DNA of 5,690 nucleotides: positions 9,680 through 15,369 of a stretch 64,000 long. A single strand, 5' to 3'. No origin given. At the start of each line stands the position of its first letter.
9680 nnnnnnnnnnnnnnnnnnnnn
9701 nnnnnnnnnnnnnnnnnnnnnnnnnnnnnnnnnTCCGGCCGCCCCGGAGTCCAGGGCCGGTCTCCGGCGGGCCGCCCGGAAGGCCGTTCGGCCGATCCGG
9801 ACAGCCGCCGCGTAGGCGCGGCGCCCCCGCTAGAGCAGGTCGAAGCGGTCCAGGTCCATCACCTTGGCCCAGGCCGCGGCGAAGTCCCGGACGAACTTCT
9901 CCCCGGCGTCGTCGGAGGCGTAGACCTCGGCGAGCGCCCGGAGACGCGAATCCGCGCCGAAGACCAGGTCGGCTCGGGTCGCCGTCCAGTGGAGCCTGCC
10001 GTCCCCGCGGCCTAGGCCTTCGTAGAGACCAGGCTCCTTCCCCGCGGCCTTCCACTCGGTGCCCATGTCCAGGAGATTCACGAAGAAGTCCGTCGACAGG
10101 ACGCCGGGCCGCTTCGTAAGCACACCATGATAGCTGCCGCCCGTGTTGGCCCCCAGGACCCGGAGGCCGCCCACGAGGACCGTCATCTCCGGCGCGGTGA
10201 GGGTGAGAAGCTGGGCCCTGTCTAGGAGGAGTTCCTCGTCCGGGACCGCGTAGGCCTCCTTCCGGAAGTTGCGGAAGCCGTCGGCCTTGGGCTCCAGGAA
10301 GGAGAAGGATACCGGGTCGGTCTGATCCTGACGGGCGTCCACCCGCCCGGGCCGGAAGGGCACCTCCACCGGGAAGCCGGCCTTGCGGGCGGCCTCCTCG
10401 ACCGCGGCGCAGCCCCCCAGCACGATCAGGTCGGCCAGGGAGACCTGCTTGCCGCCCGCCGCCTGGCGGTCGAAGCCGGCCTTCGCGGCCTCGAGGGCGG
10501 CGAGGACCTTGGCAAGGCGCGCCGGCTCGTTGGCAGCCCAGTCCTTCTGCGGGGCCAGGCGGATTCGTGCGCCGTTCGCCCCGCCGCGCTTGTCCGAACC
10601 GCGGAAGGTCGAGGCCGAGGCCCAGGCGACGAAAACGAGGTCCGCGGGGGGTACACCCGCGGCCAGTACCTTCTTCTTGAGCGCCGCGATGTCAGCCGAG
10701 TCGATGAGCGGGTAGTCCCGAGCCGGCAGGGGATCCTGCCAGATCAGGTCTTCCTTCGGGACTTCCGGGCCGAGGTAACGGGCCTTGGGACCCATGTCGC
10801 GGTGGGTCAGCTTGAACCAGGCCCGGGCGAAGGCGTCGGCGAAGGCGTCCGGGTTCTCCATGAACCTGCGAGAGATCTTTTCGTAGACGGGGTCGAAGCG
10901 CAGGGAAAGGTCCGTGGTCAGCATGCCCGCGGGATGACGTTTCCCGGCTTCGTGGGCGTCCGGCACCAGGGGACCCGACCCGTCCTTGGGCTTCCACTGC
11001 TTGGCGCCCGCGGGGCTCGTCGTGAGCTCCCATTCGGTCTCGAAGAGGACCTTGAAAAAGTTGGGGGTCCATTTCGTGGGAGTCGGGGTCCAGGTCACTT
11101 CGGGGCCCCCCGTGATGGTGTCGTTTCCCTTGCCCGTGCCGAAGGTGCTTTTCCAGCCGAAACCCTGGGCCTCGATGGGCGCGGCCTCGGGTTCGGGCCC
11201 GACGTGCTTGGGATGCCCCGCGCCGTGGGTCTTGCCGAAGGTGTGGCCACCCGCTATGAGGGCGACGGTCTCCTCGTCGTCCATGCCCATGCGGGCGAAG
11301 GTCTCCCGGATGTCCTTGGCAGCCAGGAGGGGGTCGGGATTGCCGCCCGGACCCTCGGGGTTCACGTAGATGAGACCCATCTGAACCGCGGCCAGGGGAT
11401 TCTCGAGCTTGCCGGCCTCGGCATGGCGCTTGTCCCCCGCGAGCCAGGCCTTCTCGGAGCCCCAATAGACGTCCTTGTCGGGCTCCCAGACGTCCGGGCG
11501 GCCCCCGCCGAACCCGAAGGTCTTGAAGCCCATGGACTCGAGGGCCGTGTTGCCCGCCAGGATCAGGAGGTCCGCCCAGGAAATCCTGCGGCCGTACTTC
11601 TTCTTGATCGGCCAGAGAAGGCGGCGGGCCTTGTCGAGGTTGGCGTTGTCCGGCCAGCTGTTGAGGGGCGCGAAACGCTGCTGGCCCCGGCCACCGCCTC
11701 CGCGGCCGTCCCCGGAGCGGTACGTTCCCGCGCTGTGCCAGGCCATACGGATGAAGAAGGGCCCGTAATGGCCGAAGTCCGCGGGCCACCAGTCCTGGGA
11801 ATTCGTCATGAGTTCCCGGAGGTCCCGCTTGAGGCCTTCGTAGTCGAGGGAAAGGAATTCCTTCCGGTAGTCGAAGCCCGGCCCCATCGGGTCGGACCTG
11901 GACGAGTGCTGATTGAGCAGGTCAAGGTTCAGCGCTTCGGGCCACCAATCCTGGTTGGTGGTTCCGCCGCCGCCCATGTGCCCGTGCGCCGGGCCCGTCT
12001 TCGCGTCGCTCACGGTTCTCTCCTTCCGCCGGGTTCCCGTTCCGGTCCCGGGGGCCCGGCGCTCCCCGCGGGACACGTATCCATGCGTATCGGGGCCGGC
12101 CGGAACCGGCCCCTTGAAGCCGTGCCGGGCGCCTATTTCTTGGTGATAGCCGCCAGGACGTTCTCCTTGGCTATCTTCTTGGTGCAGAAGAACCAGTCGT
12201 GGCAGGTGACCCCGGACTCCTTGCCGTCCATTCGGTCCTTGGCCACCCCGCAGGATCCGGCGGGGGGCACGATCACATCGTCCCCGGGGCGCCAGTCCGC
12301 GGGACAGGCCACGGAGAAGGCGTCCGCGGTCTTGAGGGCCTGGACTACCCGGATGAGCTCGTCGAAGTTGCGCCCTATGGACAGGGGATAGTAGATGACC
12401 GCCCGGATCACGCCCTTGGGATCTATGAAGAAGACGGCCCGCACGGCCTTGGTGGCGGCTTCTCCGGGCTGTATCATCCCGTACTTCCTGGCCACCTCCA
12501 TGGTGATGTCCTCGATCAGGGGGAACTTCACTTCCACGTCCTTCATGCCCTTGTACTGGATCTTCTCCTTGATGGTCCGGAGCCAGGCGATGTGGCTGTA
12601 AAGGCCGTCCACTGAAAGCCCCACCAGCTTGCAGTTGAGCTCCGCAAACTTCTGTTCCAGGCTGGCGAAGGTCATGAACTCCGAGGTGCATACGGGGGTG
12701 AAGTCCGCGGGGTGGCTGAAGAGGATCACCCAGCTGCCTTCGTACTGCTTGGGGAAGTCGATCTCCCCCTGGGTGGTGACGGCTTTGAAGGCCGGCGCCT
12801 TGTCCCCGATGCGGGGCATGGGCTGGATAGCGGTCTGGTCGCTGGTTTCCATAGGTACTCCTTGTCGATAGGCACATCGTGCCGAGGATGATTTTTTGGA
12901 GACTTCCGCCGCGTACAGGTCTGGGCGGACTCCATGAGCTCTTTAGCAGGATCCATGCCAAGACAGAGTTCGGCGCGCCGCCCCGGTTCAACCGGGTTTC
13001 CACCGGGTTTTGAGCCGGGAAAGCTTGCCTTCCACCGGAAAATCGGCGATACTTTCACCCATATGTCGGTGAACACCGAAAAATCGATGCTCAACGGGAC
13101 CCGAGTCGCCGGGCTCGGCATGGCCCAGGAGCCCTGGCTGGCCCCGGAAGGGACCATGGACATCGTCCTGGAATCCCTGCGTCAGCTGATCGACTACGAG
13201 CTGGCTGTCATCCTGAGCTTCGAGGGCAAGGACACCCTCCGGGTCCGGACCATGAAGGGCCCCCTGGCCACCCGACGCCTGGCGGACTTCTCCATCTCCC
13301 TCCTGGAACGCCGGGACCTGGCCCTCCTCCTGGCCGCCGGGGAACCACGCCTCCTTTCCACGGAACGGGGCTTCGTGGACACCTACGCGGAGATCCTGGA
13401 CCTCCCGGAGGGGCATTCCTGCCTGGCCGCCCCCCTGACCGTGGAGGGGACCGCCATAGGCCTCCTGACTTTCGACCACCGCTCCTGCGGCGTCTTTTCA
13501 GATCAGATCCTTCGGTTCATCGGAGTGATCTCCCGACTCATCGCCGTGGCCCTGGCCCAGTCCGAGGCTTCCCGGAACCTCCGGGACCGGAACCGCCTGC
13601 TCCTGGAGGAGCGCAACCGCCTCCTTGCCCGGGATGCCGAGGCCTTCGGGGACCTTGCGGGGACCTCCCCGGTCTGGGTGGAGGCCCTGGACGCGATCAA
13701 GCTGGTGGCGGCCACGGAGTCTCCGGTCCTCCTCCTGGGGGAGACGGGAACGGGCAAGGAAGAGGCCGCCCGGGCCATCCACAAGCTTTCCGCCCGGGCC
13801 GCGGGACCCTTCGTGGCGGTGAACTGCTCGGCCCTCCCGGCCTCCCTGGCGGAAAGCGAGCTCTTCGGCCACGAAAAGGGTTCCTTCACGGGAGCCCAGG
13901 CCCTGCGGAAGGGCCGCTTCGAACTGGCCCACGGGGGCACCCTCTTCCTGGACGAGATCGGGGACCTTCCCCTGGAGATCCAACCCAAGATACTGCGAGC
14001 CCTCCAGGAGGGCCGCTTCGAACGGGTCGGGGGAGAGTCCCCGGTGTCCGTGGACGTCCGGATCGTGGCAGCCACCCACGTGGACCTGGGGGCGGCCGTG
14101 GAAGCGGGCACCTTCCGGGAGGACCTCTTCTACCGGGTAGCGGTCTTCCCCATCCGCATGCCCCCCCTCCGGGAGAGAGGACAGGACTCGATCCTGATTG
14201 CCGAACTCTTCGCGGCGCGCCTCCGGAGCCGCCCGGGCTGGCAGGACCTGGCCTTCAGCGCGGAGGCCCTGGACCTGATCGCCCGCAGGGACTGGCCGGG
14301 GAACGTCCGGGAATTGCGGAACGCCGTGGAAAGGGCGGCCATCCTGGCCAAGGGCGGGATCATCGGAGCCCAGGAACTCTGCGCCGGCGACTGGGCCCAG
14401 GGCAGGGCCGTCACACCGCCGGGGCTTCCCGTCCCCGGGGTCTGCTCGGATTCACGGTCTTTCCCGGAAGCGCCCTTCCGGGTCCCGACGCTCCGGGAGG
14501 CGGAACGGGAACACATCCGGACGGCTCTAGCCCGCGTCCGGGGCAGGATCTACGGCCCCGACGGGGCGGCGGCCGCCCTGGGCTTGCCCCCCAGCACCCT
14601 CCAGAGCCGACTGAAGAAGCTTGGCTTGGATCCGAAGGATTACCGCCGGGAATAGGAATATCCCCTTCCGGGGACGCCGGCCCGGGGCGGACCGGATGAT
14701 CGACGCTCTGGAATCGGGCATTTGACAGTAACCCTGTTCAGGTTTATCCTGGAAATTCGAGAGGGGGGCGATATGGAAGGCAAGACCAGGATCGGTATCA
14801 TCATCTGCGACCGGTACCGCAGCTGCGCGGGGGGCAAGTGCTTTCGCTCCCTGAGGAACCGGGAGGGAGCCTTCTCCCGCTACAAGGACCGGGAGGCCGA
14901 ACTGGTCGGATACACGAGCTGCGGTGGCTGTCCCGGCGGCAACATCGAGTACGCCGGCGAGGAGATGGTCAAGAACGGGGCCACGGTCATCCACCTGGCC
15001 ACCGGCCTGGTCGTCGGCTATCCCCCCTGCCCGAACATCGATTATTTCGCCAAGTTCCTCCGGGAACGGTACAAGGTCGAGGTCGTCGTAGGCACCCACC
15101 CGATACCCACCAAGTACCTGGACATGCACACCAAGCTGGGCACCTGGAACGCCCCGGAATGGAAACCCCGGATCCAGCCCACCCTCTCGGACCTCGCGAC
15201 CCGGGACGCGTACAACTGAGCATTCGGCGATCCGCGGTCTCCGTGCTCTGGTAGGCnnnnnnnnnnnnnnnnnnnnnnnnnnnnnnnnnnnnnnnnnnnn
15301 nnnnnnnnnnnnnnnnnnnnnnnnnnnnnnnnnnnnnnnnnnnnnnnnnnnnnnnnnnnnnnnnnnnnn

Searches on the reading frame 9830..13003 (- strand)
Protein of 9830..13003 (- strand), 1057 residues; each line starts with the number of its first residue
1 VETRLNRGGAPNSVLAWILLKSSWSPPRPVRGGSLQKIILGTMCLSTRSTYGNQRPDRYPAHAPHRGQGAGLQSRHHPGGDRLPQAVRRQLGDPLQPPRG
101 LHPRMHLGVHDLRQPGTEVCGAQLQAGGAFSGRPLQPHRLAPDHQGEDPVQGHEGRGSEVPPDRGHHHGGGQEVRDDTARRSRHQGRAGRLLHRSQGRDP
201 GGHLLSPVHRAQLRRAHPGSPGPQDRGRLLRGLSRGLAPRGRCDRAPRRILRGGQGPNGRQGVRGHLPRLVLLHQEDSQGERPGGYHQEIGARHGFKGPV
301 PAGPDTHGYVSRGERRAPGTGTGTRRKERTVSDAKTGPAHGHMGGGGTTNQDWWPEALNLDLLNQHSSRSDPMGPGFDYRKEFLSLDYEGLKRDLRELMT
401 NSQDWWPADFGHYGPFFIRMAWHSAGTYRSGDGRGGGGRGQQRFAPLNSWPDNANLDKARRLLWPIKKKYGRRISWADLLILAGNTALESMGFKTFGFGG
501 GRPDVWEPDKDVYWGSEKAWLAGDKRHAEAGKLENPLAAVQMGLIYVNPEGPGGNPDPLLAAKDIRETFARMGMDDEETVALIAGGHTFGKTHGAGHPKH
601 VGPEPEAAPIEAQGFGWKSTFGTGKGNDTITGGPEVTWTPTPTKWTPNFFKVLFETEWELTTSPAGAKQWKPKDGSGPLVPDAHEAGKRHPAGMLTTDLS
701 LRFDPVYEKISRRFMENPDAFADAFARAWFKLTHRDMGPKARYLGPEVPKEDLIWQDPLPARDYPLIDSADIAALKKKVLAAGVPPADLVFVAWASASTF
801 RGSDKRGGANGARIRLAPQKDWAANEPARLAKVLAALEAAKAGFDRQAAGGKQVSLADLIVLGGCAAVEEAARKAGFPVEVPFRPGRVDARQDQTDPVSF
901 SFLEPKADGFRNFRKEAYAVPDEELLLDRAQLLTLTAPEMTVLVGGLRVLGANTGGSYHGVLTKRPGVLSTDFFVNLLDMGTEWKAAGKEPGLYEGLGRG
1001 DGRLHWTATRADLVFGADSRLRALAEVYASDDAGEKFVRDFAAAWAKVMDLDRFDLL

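Call 31: search_protein_families(library=pfam, proteins=[window:9830-13003:-], max_evalue=0.001)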
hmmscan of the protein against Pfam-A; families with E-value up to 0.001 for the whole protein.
window:9830-13003:- (1057 aa): 1 family
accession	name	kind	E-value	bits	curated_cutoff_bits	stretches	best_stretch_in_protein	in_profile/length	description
PF00141.28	peroxidase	-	1.6e-71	241.3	27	2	410-717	12-237/237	Peroxidase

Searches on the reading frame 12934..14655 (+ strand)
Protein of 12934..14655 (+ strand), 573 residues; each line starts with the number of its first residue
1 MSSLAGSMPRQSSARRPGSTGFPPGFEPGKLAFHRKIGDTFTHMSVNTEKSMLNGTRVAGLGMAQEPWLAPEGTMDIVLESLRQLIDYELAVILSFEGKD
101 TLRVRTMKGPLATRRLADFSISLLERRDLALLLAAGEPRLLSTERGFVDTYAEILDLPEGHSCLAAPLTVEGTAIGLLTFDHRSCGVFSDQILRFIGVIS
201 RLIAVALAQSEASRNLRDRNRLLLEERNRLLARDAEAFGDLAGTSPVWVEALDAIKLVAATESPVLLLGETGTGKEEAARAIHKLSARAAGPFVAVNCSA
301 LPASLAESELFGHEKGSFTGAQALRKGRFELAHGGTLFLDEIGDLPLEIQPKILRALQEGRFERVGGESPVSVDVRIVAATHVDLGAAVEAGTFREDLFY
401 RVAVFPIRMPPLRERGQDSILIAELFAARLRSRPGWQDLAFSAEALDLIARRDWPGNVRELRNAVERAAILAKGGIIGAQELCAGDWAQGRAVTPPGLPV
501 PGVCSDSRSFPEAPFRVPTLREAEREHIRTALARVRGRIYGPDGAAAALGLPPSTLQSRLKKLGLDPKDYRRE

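Call 31: search_protein_families(library=pfam, proteins=[window:12934-14655:+], max_evalue=0.001)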
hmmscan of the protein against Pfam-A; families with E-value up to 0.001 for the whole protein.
window:12934-14655:+ (573 aa): 9 families
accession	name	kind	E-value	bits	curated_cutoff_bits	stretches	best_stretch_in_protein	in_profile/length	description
PF00158.32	Sigma54_activat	-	8.7e-68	227.7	20.2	1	242-407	2-167/168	Sigma-54 interaction domain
PF14532.12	Sigma54_activ_2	-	7.7e-18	65.5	25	1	244-412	3-138/138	Sigma-54 interaction domain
PF25601.1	AAA_lid_14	-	3.4e-16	59.3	27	1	413-483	1-71/87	AAA+ ATPase lid domain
PF01590.32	GAF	-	4e-10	40.8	22.4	1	72-207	3-133/133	GAF domain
PF07728.20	AAA_5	-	3.8e-08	33.9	22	1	264-382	1-122/139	AAA domain (dynein-related subfamily)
PF13185.12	GAF_2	-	4.8e-08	33.7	28.6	1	71-207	4-135/136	GAF domain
PF02954.25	HTH_8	-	5e-06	26.6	22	1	519-563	1-42/42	Bacterial regulatory protein, Fis family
PF13492.12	GAF_3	-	3.5e-05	24.7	27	1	71-208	2-128/129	GAF domain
PF01078.27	Mg_chelatase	-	4.1e-05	23.5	20.3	0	320-353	93-126/207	Magnesium chelatase, subunit ChlI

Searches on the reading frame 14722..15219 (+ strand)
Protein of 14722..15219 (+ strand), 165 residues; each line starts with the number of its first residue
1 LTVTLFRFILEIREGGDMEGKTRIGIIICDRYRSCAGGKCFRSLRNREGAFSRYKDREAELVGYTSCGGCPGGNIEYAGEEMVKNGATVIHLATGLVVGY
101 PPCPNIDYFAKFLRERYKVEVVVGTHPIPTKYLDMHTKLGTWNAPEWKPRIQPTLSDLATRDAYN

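Call 31: search_protein_families(library=pfam, proteins=[window:14722-15219:+], max_evalue=0.001)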
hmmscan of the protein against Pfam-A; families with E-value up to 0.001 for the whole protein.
window:14722-15219:+ (165 aa): 1 family
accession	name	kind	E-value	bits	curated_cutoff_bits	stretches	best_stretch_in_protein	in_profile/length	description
PF08821.16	CGGC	-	2e-28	99.1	27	1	23-126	1-106/106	CGGC domain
